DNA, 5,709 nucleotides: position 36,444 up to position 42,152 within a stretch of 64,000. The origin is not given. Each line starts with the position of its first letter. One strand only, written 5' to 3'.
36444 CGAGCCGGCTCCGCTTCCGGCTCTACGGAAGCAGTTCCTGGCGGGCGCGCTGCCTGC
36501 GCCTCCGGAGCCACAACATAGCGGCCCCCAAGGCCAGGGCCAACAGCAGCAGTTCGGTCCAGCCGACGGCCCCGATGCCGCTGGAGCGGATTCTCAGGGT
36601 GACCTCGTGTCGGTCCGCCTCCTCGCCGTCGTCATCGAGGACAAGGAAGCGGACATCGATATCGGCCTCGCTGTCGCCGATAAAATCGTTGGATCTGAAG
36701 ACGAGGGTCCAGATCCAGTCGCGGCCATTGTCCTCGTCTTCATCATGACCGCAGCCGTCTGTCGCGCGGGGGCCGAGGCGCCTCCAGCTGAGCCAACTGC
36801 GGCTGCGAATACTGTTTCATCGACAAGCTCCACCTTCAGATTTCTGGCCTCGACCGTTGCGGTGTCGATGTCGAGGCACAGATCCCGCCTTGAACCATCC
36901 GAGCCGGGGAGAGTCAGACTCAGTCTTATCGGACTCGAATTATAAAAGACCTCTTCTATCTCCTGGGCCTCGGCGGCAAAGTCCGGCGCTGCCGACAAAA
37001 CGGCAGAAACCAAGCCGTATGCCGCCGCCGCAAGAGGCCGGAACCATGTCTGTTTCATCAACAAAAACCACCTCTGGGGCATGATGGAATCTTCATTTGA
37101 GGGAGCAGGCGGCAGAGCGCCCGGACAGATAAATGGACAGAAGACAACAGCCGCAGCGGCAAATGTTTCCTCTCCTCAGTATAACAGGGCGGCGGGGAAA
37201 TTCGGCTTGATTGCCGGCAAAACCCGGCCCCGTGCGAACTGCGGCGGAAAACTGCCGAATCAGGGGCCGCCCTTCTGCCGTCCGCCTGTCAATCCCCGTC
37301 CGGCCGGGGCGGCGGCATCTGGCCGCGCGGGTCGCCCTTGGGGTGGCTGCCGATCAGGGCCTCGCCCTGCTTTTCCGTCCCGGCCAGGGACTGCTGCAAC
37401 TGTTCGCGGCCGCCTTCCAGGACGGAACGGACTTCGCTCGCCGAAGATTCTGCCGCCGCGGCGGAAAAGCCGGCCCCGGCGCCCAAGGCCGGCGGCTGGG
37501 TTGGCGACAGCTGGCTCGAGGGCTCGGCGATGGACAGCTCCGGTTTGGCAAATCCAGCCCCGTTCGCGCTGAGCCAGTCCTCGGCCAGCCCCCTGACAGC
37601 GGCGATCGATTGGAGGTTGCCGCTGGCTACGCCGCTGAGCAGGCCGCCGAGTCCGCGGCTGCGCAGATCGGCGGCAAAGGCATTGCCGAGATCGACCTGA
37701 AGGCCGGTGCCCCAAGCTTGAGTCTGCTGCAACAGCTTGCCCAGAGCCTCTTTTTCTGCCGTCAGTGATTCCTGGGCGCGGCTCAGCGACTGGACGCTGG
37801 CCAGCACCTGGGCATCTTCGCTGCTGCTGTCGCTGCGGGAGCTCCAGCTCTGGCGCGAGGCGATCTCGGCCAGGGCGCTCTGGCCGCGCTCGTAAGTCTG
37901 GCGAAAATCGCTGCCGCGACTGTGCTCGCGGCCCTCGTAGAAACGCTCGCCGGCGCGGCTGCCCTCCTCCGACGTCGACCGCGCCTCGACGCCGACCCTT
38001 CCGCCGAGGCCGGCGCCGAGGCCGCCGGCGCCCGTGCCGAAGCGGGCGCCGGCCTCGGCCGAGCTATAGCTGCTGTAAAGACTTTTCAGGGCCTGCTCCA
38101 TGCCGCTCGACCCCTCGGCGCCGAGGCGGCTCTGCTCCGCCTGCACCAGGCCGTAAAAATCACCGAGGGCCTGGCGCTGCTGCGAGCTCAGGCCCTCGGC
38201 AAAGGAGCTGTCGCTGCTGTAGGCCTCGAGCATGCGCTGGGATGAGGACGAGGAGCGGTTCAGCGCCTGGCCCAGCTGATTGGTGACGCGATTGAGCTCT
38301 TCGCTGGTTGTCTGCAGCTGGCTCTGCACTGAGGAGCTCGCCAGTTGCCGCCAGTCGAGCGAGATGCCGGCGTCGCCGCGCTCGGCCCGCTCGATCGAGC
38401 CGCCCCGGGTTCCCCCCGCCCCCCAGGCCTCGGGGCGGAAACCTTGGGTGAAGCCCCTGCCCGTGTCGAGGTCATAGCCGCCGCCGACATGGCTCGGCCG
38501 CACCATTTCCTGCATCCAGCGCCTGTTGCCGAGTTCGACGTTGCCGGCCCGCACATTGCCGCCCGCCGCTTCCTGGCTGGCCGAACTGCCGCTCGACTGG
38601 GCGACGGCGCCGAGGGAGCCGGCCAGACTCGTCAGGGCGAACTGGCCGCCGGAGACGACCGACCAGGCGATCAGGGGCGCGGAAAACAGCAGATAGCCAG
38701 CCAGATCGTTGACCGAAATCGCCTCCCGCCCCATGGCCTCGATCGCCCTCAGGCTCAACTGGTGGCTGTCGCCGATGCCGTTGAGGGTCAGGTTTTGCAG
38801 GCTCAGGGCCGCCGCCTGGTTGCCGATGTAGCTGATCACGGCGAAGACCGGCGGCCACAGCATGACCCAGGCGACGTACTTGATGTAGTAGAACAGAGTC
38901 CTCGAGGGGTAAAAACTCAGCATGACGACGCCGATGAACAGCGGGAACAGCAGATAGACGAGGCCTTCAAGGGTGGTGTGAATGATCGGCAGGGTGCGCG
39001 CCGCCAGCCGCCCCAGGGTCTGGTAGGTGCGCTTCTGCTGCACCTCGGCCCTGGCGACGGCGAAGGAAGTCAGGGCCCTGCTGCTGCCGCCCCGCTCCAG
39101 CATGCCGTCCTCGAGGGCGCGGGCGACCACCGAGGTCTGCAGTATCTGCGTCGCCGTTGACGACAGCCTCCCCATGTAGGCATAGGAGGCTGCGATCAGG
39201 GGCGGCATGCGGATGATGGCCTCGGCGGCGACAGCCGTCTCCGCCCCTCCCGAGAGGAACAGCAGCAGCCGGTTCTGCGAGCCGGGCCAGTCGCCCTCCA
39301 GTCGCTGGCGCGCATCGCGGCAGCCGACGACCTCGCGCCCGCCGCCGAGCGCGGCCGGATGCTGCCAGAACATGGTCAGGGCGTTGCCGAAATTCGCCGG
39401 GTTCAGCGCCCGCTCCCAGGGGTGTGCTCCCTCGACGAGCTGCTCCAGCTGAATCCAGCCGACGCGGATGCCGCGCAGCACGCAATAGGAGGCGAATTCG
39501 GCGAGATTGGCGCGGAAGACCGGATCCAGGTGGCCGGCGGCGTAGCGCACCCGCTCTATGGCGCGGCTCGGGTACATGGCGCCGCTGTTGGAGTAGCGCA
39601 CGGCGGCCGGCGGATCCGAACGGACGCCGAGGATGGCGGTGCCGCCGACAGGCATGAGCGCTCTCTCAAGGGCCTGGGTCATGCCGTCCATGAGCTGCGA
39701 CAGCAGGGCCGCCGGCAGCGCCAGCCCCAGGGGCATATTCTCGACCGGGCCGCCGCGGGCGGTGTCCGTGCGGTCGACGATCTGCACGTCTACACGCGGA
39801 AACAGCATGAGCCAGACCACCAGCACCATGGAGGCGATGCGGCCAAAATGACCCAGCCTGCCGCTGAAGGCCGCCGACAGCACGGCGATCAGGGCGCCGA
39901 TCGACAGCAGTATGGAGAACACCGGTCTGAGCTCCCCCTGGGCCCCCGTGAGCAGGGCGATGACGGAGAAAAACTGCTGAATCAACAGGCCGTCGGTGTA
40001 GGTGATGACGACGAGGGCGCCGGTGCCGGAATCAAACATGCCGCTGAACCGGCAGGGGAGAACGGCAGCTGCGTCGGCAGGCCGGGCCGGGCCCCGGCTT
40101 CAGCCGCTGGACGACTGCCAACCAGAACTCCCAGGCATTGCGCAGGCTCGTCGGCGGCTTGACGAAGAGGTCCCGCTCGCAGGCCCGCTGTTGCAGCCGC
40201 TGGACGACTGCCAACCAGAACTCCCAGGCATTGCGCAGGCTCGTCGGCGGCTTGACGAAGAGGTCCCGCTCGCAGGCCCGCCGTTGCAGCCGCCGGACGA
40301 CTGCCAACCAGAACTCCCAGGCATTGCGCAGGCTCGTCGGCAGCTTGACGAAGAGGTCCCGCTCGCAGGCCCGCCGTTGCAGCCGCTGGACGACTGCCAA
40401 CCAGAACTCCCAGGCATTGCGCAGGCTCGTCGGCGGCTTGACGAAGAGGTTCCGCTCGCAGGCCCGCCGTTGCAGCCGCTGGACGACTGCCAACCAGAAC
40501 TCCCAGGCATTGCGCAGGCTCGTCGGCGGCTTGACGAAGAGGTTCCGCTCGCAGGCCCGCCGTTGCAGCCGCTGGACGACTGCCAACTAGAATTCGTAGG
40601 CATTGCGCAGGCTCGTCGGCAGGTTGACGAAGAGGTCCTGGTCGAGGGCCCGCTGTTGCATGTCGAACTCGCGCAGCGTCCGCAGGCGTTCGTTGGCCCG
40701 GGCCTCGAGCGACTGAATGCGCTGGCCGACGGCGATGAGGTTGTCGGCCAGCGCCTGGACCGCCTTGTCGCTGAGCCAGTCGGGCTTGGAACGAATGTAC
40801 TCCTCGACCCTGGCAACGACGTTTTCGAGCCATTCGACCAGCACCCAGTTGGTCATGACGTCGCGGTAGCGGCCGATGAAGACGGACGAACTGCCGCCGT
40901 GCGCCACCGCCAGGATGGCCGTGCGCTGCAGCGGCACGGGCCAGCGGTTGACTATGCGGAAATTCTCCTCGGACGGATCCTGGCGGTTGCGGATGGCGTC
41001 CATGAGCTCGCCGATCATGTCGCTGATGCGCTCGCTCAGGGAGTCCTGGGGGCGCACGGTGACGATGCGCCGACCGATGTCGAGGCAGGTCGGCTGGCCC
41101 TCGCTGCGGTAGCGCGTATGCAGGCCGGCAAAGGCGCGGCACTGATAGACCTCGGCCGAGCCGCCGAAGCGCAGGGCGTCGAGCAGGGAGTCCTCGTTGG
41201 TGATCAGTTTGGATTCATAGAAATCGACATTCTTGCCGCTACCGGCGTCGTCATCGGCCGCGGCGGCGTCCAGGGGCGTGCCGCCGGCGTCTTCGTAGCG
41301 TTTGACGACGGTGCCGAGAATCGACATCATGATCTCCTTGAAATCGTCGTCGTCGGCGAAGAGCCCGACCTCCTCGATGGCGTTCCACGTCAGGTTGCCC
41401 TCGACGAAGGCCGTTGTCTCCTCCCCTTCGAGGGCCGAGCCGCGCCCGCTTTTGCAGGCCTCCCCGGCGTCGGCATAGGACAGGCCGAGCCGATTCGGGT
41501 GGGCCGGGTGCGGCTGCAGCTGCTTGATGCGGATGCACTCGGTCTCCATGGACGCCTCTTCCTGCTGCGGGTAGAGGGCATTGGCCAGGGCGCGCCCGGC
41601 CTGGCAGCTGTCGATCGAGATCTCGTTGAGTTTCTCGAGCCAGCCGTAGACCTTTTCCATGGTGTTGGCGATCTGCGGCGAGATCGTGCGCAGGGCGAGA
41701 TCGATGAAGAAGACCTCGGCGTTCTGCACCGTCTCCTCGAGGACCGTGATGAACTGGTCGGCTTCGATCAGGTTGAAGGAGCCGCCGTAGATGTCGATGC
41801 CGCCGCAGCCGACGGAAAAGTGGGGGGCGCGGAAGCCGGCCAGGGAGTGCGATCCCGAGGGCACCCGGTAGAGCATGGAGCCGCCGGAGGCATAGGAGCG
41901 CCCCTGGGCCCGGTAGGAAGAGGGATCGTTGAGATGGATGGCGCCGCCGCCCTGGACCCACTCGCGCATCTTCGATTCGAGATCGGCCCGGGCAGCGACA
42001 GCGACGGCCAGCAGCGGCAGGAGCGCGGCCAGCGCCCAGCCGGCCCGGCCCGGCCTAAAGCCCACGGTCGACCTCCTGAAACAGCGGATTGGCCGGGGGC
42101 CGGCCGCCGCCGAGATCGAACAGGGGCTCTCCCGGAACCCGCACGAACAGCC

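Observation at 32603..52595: Recurrent tandem amplification of gene-boundary segments at many unrelated loci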

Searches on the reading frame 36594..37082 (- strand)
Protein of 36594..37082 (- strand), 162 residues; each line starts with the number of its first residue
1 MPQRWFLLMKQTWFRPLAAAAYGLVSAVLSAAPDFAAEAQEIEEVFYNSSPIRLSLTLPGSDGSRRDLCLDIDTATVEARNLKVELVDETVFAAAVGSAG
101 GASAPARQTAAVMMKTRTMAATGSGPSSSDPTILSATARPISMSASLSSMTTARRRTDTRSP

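Call 8: search_protein_families(library=pfam, proteins=[window:36594-37082:-], max_evalue=0.01)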
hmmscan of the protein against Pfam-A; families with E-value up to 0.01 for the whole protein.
window:36594-37082:- (162 aa): 0 families

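Call 72: search_protein_families(library=ncbifam, proteins=[window:36594-37082:-], max_evalue=0.1)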
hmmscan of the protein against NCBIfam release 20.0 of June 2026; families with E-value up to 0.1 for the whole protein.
window:36594-37082:- (162 aa): 0 families

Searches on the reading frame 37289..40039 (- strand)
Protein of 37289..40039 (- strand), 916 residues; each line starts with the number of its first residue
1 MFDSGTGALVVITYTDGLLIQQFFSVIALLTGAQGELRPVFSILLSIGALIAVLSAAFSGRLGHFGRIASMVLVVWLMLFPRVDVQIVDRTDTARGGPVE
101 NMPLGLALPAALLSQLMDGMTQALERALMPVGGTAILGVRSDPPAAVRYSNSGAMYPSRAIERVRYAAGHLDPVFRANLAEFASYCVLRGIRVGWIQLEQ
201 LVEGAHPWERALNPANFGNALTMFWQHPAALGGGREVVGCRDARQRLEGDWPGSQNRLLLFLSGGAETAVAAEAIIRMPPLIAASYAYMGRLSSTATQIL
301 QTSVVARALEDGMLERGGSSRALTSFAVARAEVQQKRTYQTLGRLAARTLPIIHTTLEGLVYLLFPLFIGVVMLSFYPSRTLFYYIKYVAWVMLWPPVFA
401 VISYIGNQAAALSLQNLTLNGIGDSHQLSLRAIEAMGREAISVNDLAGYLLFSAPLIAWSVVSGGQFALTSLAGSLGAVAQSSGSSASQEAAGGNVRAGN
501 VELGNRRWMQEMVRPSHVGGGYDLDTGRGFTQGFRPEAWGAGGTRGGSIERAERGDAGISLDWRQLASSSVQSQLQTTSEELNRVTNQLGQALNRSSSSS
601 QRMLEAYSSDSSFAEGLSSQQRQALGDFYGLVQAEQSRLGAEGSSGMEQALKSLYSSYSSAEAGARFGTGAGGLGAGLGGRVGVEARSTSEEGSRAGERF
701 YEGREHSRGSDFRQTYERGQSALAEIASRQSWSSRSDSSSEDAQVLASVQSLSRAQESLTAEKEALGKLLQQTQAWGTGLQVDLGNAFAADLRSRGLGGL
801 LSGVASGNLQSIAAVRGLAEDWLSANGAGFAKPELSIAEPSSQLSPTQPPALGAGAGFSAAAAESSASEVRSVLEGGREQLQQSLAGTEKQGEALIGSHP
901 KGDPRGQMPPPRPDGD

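Call 10: search_protein_families(library=pfam, proteins=[window:37289-40039:-], max_evalue=0.01)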
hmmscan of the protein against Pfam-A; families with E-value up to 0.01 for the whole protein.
window:37289-40039:- (916 aa): 1 family
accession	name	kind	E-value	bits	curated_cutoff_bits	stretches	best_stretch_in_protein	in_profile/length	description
PF07916.16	TraG_N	-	2e-61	208.8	36.1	1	12-483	3-461/462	TraG-like protein, N-terminal region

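Call 14: find_encoding_contigs(protein=window:37289-40039:-, flank=10000, max_places=8)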
Protein window:37289-40039:- (916 aa): 1 contig read that carries it; 1 place shown.
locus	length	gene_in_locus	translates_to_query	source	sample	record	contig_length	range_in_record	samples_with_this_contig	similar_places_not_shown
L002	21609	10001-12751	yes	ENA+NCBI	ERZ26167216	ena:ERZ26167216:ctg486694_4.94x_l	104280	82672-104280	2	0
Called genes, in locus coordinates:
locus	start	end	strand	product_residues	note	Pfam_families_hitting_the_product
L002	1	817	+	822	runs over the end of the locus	PF11130:TraC_F_IV, PF19044:P-loop_TraG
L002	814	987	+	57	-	-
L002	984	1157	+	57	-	-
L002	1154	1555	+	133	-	-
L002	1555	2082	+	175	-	PF10502:Peptidase_S26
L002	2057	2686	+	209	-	-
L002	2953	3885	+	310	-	PF06834:TraU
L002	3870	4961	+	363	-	-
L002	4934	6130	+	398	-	-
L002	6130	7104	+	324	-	PF06986:F_T4SS_TraN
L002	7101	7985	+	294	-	PF13728:TraF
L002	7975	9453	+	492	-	PF06122:TraH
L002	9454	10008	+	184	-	-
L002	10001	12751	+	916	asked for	PF07916:TraG_N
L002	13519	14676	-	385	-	PF02578:Cu-oxidase_4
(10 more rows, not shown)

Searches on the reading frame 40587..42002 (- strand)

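Call 10: search_protein_families(library=pfam, proteins=[window:40587-42002:-], max_evalue=0.01)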
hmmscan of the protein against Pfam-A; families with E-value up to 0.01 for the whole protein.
window:40587-42002:- (471 aa): 1 family
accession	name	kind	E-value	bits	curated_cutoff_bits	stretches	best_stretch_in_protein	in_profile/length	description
PF06122.16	TraH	-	2.2e-63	215.2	25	1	12-391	1-355/358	Conjugative relaxosome accessory transposon protein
